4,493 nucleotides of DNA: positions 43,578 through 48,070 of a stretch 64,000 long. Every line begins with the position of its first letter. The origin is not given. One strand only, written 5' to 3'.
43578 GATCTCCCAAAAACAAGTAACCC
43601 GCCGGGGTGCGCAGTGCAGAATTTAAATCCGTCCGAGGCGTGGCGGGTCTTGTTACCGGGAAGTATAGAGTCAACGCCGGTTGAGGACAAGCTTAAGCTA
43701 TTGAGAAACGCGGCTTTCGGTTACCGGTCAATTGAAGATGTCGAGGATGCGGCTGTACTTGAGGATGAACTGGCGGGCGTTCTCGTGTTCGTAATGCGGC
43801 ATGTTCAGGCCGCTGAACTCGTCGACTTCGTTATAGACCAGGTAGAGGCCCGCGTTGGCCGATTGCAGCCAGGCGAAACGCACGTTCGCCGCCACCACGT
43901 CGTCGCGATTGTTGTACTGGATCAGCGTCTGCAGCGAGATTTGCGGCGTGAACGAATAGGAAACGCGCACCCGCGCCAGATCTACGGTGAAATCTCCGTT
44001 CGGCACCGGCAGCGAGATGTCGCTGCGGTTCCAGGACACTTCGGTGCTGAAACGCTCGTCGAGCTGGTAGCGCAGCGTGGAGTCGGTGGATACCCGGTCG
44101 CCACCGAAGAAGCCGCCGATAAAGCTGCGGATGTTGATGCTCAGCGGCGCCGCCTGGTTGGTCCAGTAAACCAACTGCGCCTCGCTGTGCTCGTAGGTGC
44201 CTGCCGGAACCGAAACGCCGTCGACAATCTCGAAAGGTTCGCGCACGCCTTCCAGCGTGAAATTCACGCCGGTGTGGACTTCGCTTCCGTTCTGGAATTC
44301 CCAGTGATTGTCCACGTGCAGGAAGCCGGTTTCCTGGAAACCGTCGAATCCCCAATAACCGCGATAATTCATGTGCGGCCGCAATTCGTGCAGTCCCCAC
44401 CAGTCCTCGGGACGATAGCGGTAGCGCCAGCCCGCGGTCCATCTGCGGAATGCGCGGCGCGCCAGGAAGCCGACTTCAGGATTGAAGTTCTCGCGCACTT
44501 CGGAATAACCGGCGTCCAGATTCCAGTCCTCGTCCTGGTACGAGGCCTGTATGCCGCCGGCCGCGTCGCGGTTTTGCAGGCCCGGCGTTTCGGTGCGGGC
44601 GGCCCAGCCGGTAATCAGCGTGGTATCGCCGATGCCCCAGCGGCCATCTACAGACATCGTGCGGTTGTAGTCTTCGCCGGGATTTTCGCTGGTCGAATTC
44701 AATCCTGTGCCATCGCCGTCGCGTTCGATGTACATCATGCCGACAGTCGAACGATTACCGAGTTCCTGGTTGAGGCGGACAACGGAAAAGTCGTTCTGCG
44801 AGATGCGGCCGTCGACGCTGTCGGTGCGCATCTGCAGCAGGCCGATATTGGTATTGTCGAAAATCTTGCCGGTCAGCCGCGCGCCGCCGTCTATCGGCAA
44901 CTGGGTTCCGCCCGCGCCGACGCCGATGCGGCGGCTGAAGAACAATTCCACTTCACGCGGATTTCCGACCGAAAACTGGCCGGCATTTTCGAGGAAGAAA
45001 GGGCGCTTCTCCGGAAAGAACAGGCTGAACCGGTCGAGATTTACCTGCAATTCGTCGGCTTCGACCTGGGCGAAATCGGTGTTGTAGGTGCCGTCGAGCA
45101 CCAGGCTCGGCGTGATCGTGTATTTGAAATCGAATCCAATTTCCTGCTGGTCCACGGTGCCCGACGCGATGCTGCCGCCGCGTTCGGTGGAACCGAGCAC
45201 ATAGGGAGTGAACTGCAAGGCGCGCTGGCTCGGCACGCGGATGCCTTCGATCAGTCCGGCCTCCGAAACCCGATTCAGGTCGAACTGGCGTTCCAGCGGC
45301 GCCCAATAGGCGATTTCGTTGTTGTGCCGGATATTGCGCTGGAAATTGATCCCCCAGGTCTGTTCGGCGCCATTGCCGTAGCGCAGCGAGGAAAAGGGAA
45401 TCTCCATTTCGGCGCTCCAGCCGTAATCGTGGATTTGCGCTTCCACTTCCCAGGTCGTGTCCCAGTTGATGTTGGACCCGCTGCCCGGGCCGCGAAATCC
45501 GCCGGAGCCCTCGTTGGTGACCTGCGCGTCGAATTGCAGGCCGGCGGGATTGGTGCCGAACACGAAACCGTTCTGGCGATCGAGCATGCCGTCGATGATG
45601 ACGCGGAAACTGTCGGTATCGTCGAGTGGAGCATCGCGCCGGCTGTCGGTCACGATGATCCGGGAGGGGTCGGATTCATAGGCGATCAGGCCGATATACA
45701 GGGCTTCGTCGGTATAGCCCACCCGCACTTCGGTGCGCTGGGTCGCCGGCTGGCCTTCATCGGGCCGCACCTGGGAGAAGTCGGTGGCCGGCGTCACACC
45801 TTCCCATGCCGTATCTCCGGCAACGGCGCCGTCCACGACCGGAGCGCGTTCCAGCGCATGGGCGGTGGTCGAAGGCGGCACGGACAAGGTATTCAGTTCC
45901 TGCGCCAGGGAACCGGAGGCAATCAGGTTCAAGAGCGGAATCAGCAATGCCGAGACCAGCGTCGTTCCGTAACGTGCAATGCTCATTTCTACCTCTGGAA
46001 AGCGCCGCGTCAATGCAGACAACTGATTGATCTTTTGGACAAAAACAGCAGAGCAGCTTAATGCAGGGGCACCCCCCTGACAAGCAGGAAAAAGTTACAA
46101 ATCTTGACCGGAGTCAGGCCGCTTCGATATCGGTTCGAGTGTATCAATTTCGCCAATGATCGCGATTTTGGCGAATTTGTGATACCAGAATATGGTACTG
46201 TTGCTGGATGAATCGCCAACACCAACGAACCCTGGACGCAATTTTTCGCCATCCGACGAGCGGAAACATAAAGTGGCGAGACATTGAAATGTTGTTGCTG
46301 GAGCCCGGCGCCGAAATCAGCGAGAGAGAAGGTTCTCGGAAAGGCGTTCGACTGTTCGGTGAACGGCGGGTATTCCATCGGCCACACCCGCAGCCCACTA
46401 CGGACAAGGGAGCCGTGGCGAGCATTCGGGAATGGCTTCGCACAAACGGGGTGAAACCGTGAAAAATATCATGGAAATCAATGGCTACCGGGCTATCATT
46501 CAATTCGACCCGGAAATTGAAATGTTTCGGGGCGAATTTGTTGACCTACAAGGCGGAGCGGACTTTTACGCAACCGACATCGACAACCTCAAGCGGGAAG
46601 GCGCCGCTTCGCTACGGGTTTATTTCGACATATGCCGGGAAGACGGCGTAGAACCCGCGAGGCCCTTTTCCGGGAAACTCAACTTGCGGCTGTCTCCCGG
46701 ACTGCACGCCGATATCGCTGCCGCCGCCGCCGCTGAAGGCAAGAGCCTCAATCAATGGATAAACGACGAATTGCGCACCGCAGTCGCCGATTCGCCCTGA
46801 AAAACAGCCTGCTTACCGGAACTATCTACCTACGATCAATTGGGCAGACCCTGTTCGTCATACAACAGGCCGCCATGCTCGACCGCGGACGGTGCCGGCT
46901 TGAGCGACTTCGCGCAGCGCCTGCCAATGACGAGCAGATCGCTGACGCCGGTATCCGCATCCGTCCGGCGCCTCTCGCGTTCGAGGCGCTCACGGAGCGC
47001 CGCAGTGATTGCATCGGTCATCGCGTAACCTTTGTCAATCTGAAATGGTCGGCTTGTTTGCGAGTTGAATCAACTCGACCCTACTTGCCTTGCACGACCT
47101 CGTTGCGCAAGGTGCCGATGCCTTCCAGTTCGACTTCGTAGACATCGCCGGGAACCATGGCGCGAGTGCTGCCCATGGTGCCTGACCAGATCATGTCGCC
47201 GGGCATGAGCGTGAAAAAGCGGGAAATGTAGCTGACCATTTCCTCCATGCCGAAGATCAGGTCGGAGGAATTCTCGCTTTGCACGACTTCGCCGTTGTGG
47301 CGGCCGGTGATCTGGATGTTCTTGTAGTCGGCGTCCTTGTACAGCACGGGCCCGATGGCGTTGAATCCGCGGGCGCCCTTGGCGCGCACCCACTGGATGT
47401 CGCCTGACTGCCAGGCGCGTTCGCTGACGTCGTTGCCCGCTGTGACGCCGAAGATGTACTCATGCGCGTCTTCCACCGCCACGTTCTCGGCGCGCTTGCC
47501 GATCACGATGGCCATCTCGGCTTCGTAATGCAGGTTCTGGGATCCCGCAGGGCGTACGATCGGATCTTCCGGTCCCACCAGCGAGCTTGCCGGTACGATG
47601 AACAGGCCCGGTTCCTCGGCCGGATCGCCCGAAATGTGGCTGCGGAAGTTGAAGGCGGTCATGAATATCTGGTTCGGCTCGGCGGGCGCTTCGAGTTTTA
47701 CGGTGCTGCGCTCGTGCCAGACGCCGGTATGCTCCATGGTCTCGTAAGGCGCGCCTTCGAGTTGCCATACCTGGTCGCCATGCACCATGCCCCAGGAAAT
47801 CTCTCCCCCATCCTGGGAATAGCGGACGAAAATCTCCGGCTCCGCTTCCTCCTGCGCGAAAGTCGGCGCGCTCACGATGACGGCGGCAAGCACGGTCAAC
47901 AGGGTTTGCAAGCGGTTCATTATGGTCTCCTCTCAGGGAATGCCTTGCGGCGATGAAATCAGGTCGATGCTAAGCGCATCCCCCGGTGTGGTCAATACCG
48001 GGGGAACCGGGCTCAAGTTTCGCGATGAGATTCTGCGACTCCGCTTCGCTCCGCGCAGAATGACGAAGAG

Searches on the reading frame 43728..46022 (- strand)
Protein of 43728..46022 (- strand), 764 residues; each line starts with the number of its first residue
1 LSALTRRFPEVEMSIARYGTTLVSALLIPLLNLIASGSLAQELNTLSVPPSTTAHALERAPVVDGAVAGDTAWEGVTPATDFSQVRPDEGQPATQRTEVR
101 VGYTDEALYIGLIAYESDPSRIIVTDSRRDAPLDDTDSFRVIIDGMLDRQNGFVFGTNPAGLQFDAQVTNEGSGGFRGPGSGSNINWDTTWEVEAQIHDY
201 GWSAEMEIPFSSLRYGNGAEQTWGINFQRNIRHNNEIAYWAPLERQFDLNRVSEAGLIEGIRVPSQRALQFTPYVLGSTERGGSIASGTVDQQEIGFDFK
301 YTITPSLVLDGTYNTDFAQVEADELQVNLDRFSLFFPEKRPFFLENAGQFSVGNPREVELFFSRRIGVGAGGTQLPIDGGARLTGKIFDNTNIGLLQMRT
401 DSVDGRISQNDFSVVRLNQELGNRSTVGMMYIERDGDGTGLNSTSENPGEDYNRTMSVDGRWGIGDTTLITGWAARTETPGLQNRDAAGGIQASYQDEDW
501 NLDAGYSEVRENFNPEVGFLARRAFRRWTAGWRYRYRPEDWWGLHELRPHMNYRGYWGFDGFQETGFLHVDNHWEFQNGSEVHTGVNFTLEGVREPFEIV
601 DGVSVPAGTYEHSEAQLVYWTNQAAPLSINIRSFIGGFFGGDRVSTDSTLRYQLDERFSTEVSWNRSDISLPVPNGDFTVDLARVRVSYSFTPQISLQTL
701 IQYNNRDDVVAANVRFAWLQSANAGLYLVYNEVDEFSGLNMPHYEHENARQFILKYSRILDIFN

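Call 13: search_protein_families(library=pfam, proteins=[window:43728-46022:-], max_evalue=0.00001)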
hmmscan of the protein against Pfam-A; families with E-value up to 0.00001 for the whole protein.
window:43728-46022:- (764 aa): 1 family
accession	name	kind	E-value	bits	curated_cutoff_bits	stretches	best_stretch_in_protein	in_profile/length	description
PF19313.5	DUF5916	-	1.8e-19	70.4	22.6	1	269-369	5-97/572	Domain of unknown function (DUF5916)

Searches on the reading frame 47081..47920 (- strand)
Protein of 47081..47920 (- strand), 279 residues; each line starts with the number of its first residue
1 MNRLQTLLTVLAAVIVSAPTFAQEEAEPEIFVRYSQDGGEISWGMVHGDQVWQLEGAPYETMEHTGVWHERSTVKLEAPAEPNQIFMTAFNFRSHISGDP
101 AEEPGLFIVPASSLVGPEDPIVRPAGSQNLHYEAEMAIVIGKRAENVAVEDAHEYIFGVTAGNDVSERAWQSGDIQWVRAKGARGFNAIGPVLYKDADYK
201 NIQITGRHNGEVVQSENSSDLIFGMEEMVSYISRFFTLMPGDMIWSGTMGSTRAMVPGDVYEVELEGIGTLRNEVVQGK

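Call 13: search_protein_families(library=pfam, proteins=[window:47081-47920:-], max_evalue=0.00001)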
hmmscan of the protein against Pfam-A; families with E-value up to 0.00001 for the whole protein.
window:47081-47920:- (279 aa): 2 families
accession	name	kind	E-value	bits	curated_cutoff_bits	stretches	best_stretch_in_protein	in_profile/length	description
PF01557.24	FAA_hydrolase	-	1.6e-58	198.3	23.9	1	88-276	5-214/214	Fumarylacetoacetate (FAA) hydrolase C-terminal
PF10370.14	Rv2993c-like_N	-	7.2e-07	30.4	21.3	1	31-79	3-50/50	Rv2993c-like, N-terminal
